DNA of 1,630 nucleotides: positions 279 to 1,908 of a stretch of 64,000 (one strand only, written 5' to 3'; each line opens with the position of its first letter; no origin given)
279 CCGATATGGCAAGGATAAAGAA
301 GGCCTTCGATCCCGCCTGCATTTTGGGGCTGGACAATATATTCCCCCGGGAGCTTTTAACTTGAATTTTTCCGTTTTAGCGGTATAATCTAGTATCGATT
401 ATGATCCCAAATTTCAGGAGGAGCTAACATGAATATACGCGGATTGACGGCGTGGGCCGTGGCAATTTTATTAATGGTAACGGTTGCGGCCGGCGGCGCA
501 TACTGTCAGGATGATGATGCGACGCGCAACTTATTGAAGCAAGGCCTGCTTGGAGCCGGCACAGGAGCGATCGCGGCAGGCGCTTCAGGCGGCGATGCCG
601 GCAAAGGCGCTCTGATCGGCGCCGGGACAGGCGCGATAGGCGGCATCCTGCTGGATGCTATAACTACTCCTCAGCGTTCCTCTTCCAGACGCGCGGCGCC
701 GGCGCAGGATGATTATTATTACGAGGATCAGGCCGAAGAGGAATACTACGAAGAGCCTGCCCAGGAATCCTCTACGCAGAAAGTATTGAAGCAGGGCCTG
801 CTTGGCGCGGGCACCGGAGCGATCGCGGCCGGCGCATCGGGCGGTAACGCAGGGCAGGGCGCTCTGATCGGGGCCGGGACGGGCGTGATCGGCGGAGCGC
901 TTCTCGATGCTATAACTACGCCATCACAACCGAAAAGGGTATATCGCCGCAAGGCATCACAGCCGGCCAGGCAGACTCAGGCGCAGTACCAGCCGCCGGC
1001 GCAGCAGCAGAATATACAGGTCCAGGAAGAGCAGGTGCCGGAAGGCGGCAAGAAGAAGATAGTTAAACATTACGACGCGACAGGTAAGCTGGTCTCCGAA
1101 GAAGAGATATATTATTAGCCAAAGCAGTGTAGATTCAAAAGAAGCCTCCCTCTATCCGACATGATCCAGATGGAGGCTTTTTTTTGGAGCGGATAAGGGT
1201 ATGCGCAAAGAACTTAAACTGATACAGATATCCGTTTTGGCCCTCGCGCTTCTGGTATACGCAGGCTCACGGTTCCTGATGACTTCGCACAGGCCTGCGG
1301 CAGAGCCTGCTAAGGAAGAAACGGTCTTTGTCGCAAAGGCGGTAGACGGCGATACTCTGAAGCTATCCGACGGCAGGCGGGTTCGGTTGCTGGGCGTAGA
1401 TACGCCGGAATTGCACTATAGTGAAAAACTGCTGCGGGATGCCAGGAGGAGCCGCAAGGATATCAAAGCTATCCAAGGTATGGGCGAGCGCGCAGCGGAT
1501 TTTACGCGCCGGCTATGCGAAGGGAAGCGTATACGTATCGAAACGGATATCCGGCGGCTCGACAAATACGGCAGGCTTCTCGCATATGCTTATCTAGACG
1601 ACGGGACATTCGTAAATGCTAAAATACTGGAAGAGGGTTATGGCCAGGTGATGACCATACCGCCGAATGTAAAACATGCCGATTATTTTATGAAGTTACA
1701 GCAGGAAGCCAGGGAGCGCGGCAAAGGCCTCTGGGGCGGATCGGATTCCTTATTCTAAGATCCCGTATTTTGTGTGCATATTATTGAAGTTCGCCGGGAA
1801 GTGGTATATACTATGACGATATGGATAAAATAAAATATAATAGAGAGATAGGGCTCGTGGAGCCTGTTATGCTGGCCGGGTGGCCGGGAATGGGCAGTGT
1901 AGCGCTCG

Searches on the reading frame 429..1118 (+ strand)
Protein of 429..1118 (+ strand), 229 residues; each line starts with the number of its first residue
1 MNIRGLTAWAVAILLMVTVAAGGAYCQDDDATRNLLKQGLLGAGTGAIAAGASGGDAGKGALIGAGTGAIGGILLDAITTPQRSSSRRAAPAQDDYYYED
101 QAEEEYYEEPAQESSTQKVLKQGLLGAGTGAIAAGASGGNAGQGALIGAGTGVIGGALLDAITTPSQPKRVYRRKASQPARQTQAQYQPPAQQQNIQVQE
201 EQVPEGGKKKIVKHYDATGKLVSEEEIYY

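Call 14: search_protein_families(library=pfam, proteins=[window:429-1118:+], max_evalue=0.1)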
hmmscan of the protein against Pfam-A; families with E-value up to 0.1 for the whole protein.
window:429-1118:+ (229 aa): 3 families
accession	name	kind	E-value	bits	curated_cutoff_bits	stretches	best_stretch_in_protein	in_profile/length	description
PF13441.11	Gly-zipper_YMGG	-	2.5e-06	27.6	28.9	2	36-74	4-41/45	YMGG-like Gly-zipper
PF13436.11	Gly-zipper_OmpA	-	1e-05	25.7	27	2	40-74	9-42/44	Glycine-zipper domain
PF05818.17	TraT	-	0.00013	22.2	31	1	109-163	74-134/214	Enterobacterial TraT complement resistance protein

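Call 33: find_encoding_contigs(protein=window:429-1118:+, flank=10000, max_places=2)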
Protein window:429-1118:+ (229 aa): 2 contigs read that carry it; 1 place shown.
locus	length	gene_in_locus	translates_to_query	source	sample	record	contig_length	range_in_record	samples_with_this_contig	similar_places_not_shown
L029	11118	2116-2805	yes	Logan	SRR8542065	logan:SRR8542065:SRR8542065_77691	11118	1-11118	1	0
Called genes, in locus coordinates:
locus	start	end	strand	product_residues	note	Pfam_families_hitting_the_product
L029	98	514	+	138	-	PF13441:Gly-zipper_YMGG (weak), PF13488:Gly-zipper_Omp (weak)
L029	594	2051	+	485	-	PF01565:FAD_binding_4, PF02913:FAD-oxidase_C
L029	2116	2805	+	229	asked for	PF13441:Gly-zipper_YMGG (faint), PF13436:Gly-zipper_OmpA (faint)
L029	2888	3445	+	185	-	PF00565:SNase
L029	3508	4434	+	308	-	PF09754:PAC2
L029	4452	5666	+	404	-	PF05359:DUF748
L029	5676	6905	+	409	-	PF01943:Polysacc_synt, PF13440:Polysacc_synt_3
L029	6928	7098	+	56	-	-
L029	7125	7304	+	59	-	-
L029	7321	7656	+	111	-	PF25937:DUF7980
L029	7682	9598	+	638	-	PF05226:CHASE2, PF07228:SpoIIE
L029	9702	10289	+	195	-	PF01909:NTP_transf_2, PF18765:Polbeta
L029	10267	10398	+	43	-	-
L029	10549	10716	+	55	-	-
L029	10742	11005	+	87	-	-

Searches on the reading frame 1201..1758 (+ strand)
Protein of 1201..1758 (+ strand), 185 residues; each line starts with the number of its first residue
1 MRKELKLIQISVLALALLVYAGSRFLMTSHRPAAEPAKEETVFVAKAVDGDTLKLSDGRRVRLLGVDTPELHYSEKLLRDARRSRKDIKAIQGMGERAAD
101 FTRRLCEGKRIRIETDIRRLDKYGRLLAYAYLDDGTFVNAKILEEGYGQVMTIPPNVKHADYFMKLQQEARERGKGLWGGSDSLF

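Call 14: search_protein_families(library=pfam, proteins=[window:1201-1758:+], max_evalue=0.1)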
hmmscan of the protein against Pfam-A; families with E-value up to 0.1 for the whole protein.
window:1201-1758:+ (185 aa): 2 families
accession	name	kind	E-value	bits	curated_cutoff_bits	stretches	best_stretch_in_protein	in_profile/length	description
PF00565.23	SNase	-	3.7e-21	76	21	1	60-178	1-105/107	Staphylococcal nuclease homologue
PF14795.11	Leucyl-specific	-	0.048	14.2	25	0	46-63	7-24/56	Leucine-tRNA synthetase-specific domain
